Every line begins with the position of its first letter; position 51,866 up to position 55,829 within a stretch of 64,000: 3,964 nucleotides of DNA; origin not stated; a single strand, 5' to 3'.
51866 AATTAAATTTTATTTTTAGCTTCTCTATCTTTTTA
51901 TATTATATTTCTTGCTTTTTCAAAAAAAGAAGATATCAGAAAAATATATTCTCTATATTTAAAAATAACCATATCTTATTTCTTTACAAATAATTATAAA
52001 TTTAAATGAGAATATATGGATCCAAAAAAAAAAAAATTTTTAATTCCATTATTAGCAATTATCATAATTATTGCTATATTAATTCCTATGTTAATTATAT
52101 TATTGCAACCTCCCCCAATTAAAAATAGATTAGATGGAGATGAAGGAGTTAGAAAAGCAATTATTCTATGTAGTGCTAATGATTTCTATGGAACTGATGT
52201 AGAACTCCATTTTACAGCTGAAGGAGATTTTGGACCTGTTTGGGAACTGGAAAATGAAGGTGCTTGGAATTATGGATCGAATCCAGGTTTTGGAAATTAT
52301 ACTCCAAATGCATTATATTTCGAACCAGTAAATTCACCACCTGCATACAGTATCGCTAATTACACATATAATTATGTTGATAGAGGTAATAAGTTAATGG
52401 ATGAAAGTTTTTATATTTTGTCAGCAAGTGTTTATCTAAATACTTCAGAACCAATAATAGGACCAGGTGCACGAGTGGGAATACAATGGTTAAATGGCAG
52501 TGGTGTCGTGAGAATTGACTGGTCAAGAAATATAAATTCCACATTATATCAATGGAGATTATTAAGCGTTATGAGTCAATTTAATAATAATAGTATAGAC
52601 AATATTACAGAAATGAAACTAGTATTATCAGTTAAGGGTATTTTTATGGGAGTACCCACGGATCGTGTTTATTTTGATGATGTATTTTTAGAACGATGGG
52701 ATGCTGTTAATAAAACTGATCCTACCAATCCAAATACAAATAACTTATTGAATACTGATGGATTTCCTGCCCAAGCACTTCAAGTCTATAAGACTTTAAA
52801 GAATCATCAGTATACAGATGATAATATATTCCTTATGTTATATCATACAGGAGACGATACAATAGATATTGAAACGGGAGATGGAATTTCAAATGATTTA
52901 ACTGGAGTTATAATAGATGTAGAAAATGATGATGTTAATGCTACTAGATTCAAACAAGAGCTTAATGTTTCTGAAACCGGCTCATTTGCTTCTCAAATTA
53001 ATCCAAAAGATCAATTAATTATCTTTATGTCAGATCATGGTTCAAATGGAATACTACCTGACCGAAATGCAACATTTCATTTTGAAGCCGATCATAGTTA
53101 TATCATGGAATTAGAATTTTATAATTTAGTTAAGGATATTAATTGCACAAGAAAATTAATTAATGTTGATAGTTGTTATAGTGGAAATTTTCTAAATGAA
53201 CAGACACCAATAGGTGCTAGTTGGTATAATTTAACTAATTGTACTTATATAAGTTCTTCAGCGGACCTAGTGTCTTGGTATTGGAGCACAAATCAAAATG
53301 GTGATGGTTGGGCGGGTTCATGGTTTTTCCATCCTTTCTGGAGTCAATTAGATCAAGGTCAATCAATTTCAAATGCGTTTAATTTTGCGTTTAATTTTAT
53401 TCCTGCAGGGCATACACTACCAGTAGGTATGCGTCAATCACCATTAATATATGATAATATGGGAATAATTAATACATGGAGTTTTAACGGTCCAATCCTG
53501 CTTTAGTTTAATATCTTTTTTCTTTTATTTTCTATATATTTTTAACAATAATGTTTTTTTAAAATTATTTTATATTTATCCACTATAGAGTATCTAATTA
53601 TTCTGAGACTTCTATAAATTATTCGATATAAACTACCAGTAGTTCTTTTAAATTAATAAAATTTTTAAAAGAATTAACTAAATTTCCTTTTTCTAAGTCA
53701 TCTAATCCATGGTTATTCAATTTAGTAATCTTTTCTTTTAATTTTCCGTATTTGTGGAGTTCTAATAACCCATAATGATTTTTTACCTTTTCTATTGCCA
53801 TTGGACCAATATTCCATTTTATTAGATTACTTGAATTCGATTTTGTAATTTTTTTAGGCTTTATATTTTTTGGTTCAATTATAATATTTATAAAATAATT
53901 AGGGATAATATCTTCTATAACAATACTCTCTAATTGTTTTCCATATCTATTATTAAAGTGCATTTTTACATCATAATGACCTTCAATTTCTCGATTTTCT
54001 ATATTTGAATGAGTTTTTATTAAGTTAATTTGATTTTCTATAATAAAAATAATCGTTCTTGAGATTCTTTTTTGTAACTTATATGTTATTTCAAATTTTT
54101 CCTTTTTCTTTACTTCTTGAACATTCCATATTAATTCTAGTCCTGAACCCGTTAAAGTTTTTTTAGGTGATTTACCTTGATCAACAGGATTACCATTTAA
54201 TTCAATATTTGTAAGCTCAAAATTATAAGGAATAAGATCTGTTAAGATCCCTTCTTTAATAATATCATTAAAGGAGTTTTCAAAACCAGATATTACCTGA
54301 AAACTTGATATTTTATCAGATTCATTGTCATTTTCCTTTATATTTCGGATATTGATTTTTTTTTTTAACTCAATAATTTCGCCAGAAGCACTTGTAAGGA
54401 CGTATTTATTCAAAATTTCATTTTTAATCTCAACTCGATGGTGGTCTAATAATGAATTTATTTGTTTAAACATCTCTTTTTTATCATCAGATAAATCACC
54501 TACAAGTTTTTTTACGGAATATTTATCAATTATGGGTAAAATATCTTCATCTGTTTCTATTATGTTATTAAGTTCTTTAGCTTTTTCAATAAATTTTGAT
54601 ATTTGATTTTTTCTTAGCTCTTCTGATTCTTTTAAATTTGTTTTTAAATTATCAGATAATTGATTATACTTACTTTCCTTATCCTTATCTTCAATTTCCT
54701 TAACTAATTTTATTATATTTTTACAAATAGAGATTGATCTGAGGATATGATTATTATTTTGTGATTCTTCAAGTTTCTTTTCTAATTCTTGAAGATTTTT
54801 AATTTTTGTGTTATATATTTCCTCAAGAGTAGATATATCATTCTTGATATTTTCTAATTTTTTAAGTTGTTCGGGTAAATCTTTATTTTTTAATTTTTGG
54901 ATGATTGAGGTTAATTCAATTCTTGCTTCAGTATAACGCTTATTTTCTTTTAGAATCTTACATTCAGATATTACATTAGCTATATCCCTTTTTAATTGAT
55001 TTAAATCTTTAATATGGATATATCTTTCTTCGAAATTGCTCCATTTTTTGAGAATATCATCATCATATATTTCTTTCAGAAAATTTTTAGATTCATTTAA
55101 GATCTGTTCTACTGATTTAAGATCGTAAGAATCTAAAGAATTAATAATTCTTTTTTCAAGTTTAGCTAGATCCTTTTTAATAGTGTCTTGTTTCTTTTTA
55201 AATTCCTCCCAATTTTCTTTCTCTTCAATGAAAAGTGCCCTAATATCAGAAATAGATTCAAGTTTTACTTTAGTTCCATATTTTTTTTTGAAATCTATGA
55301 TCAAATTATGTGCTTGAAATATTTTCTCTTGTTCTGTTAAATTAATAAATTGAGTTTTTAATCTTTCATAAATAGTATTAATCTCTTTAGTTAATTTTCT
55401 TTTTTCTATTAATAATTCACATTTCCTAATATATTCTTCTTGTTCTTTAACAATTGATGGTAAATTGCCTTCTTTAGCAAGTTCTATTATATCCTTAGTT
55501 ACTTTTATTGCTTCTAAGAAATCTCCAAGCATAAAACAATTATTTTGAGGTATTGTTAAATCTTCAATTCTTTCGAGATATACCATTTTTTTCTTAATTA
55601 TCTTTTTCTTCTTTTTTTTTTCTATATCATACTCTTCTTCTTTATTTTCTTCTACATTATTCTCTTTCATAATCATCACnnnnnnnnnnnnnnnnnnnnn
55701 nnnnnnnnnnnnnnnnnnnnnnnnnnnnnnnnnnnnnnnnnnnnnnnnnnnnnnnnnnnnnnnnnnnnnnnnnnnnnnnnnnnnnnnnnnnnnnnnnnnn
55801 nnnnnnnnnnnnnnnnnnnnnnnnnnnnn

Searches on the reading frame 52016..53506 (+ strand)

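Call 9: search_protein_families(library=pfam, proteins=[window:52016-53506:+], max_evalue=0.001)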
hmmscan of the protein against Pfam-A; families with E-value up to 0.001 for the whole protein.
window:52016-53506:+ (496 aa): 1 family
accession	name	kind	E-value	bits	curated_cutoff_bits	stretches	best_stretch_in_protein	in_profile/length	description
PF01650.23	Peptidase_C13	-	4.8e-11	43.1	22.8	1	252-457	19-229/258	Peptidase C13 family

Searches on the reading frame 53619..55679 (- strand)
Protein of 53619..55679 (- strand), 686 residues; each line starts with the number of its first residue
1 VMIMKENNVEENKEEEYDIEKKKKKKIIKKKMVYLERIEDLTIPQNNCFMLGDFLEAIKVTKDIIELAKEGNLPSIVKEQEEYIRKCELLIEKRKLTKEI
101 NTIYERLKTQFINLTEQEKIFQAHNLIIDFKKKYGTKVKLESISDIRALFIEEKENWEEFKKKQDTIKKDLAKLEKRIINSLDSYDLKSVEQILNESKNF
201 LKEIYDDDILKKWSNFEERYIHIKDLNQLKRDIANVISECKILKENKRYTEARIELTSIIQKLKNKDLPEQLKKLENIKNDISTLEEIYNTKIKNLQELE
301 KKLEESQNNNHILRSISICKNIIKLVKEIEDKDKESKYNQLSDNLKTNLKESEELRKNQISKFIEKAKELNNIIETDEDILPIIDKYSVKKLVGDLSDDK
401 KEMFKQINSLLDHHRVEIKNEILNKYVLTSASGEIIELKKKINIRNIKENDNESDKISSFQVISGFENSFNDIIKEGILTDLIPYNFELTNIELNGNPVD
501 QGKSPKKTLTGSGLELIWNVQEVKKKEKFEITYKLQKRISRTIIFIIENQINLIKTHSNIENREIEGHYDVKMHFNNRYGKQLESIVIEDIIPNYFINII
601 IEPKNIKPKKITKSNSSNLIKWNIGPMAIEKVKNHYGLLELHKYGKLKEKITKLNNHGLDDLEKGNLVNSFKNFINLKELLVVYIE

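Call 9: search_protein_families(library=pfam, proteins=[window:53619-55679:-], max_evalue=0.001)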
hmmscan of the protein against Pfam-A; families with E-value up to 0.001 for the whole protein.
window:53619-55679:- (686 aa): 1 family
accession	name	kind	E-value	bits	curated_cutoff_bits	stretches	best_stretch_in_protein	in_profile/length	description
PF22604.1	TetR_HI_0893_C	-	0.00054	20.8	27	0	317-382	8-74/112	Tetracyclin repressor-like HI_0893, C-terminal domain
